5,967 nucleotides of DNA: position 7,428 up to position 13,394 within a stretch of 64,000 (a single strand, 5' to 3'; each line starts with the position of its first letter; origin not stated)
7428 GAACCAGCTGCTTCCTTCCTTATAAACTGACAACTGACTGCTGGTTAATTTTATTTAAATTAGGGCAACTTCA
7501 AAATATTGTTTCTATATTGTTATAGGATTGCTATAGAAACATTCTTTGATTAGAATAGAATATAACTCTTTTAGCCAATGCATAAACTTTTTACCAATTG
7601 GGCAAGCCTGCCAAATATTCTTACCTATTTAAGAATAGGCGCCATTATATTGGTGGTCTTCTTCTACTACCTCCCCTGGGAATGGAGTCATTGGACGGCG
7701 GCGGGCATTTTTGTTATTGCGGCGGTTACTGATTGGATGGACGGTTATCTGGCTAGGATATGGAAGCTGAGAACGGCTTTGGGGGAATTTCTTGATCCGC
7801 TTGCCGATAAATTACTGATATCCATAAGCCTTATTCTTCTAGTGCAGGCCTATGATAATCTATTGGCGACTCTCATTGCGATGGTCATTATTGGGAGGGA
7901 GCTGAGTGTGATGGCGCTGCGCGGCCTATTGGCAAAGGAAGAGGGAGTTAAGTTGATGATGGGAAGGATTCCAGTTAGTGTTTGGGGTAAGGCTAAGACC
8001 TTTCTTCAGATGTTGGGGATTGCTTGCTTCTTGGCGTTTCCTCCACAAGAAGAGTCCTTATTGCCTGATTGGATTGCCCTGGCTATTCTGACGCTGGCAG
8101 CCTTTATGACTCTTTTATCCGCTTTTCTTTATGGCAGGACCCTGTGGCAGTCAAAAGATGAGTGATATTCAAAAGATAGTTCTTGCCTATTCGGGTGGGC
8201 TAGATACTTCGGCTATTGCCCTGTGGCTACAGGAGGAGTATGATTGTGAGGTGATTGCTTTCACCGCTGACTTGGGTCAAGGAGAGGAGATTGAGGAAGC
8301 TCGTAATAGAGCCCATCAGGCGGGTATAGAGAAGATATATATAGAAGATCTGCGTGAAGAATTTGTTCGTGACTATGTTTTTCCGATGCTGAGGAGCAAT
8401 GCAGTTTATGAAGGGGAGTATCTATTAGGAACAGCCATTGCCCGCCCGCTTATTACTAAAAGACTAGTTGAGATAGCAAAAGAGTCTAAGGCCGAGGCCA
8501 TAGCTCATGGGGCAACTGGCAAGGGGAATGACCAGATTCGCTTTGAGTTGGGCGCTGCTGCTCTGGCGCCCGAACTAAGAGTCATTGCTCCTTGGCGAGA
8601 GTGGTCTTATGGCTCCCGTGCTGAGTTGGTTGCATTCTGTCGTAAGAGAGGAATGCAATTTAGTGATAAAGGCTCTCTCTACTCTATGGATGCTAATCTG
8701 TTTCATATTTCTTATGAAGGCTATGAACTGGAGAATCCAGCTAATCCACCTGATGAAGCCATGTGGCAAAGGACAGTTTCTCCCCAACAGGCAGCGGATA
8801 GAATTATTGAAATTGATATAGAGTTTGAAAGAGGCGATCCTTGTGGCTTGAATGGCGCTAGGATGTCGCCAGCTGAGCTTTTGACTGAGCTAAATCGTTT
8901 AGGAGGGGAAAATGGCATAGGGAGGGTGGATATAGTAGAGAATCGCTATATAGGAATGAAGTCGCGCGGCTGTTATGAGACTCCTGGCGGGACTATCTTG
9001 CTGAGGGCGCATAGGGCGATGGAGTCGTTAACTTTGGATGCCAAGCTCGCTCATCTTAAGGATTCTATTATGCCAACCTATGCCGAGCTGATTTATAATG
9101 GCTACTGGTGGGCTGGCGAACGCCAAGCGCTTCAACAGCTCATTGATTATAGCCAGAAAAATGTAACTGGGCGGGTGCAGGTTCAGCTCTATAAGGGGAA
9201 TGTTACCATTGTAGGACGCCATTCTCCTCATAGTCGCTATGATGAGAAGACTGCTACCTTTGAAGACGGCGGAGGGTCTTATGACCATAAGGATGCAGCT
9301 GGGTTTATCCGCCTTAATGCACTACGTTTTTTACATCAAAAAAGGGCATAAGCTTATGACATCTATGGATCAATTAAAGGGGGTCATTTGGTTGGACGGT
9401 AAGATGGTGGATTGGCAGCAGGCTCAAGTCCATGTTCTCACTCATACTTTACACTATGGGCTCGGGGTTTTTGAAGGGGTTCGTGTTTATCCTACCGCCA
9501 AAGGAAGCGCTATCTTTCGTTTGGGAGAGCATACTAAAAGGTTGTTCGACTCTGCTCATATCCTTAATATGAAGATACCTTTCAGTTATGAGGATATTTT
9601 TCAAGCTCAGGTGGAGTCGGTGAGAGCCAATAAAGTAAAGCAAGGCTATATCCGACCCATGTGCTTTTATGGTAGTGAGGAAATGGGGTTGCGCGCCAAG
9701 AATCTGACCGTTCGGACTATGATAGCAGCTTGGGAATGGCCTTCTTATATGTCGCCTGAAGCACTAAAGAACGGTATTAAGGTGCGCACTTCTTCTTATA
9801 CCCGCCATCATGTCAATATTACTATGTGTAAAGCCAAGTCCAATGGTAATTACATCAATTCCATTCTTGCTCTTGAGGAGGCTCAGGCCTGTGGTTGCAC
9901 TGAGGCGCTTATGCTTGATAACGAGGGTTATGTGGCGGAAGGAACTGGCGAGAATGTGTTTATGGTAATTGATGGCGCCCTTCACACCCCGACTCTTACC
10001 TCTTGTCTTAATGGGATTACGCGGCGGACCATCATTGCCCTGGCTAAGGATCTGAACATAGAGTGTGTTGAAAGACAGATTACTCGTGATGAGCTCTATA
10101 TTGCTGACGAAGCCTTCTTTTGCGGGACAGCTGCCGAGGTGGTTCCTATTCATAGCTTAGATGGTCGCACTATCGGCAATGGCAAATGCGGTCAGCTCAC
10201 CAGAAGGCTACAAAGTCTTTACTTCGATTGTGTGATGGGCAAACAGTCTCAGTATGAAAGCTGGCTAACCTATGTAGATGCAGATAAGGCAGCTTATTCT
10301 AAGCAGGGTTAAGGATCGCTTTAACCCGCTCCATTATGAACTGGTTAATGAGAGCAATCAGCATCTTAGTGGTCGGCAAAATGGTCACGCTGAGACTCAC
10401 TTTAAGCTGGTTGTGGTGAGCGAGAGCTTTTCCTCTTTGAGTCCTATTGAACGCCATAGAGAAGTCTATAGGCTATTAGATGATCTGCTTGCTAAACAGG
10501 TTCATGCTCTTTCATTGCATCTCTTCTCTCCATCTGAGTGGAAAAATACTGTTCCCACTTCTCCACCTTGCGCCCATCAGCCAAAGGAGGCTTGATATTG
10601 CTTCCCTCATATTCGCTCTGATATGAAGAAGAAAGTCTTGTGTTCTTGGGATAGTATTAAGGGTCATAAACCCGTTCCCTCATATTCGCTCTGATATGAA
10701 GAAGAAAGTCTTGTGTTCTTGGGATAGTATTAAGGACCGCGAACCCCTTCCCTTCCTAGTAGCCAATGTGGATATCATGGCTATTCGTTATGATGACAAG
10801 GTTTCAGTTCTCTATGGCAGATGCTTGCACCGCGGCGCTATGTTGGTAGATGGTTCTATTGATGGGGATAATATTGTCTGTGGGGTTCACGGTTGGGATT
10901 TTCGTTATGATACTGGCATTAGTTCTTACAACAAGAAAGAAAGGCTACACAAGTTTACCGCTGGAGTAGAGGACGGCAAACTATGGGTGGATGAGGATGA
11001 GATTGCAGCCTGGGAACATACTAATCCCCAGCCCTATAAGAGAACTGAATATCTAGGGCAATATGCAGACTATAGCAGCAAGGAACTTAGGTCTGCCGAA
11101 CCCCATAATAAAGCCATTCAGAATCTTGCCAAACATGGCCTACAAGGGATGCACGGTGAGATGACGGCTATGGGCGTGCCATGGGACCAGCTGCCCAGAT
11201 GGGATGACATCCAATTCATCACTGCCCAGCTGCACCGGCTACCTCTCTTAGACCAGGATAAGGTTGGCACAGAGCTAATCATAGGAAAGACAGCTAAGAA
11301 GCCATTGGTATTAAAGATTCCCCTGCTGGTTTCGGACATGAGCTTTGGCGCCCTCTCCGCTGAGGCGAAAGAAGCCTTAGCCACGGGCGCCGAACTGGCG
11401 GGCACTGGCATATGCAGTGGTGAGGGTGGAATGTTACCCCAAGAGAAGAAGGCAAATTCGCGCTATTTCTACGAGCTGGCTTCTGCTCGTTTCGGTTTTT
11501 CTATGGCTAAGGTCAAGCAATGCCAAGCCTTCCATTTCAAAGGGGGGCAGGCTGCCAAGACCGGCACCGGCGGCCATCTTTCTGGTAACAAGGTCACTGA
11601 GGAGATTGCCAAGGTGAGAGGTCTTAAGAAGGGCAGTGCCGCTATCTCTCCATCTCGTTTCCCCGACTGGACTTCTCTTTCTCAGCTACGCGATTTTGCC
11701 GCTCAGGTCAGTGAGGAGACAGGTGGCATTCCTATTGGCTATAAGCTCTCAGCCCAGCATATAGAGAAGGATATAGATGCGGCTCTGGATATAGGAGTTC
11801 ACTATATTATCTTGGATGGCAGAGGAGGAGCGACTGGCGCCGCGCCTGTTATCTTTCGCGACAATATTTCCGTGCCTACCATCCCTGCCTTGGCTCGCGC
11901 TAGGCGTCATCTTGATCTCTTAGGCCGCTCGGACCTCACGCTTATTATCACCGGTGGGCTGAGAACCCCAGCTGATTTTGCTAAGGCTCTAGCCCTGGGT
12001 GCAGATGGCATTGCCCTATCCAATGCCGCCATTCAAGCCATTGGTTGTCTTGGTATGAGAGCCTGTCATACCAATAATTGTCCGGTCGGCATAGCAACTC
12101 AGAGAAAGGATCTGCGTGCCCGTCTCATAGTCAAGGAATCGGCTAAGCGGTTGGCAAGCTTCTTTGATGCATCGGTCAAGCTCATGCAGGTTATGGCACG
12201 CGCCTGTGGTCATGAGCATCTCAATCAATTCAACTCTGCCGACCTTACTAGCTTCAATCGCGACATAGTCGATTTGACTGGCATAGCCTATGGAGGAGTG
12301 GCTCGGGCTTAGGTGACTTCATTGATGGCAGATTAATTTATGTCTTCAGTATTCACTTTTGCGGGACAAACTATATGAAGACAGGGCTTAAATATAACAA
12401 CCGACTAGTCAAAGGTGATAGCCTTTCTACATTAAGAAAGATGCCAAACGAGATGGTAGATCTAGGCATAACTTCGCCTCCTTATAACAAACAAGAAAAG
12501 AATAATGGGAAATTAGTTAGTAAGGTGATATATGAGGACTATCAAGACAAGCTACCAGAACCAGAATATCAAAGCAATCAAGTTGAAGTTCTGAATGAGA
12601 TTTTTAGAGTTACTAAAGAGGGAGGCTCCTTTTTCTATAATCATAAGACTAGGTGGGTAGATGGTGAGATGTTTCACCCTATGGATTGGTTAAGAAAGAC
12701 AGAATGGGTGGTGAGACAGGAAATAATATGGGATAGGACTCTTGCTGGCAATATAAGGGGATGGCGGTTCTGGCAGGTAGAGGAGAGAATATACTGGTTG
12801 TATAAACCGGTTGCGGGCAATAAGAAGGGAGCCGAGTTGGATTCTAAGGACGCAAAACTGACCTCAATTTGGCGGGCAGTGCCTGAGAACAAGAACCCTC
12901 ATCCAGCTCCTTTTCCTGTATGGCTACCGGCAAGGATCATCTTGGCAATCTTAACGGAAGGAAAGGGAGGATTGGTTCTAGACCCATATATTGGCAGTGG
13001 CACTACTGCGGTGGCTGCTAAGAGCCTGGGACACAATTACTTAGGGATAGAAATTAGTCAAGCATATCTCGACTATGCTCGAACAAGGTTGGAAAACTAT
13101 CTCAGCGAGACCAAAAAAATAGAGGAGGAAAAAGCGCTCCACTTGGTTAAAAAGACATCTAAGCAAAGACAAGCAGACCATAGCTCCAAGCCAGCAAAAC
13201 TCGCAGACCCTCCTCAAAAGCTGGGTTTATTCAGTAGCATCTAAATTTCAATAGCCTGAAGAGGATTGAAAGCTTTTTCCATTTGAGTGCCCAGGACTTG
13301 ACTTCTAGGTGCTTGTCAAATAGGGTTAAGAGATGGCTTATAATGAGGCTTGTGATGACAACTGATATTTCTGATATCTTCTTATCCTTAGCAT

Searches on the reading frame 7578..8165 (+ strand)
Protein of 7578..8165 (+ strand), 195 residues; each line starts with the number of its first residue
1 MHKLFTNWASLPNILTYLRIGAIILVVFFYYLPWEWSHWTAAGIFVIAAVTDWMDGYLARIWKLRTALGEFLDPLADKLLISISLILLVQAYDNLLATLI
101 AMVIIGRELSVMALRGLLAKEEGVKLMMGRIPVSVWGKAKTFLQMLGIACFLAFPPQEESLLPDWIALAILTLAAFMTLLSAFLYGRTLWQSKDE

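Call 37: search_protein_families(library=pfam, proteins=[window:7578-8165:+], max_evalue=0.001)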
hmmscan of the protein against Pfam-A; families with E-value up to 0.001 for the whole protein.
window:7578-8165:+ (195 aa): 1 family
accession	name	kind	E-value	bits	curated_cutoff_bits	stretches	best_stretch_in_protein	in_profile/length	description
PF01066.26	CDP-OH_P_transf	-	9.9e-35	120.6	22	1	10-176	2-148/152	CDP-alcohol phosphatidyltransferase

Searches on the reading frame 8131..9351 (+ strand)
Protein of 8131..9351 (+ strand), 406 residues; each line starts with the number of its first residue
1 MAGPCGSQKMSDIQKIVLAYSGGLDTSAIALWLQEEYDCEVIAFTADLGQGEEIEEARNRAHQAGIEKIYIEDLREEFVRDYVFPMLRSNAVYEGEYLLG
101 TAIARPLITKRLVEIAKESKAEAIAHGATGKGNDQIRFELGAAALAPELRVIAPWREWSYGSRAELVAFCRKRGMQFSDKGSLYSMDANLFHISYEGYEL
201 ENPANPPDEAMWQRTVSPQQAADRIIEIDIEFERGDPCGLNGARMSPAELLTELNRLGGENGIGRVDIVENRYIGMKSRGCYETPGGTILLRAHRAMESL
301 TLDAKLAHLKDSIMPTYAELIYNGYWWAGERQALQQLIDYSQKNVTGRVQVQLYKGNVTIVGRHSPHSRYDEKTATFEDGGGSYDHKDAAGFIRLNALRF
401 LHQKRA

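Call 37: search_protein_families(library=pfam, proteins=[window:8131-9351:+], max_evalue=0.001)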
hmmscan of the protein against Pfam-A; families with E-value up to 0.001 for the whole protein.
window:8131-9351:+ (406 aa): 4 families
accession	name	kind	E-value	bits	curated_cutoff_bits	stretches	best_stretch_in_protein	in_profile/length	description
PF20979.2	Arginosuc_syn_C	-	1.1e-75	254.4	27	1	184-399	1-215/219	Arginosuccinate synthase C-terminal domain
PF00764.25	Arginosuc_synth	-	8.8e-64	214.9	27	1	15-175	1-161/162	Arginosuccinate synthase N-terminal HUP domain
PF24167.1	DUF7411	-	8.8e-05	22.6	28.7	1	15-84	2-68/194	Family of unknown function (DUF7411)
PF00733.27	Asn_synthase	-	0.00011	22.4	21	1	21-79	25-85/354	Asparagine synthase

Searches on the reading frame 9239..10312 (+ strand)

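Call 37: search_protein_families(library=pfam, proteins=[window:9239-10312:+], max_evalue=0.001)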
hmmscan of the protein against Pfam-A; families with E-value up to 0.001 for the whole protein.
window:9239-10312:+ (357 aa): 1 family
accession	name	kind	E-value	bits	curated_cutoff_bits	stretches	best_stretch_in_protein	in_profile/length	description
PF01063.24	Aminotran_4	-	1.4e-52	179.2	28.5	1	76-306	1-222/223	Amino-transferase class IV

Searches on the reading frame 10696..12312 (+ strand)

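Call 37: search_protein_families(library=pfam, proteins=[window:10696-12312:+], max_evalue=0.001)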
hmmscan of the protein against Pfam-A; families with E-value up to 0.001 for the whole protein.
window:10696-12312:+ (538 aa): 3 families
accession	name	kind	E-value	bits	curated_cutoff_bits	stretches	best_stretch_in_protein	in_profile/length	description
PF01645.23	Glu_synthase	-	6.3e-84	282.7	20.4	1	172-505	33-367/369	Conserved region in glutamate synthase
PF00355.32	Rieske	-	1.9e-11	44.1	20.3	1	5-74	4-73/88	Rieske [2Fe-2S] domain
PF01070.24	FMN_dh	-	9.9e-06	25.2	24.9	1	358-454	230-314/350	FMN-dependent dehydrogenase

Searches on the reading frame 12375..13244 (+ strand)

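Call 8: search_protein_families(library=pfam, proteins=[window:12375-13244:+], max_evalue=0.01)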
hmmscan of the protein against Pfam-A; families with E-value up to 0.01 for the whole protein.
window:12375-13244:+ (289 aa): 5 families
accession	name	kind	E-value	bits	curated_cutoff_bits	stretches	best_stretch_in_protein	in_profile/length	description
PF01555.25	N6_N4_Mtase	-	2.8e-37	129.2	26.7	1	28-235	1-219/221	DNA methylase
PF08241.18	Methyltransf_11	-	0.00015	22.7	21.2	0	206-242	5-41/95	Methyltransferase domain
PF13649.12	Methyltransf_25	-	0.00033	21.7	27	0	201-241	1-43/97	Methyltransferase domain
PF13847.12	Methyltransf_31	-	0.00058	20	27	0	200-265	6-73/145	Methyltransferase domain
PF03602.21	Cons_hypoth95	-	0.0094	16.1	24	0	195-268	39-115/182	Conserved hypothetical protein 95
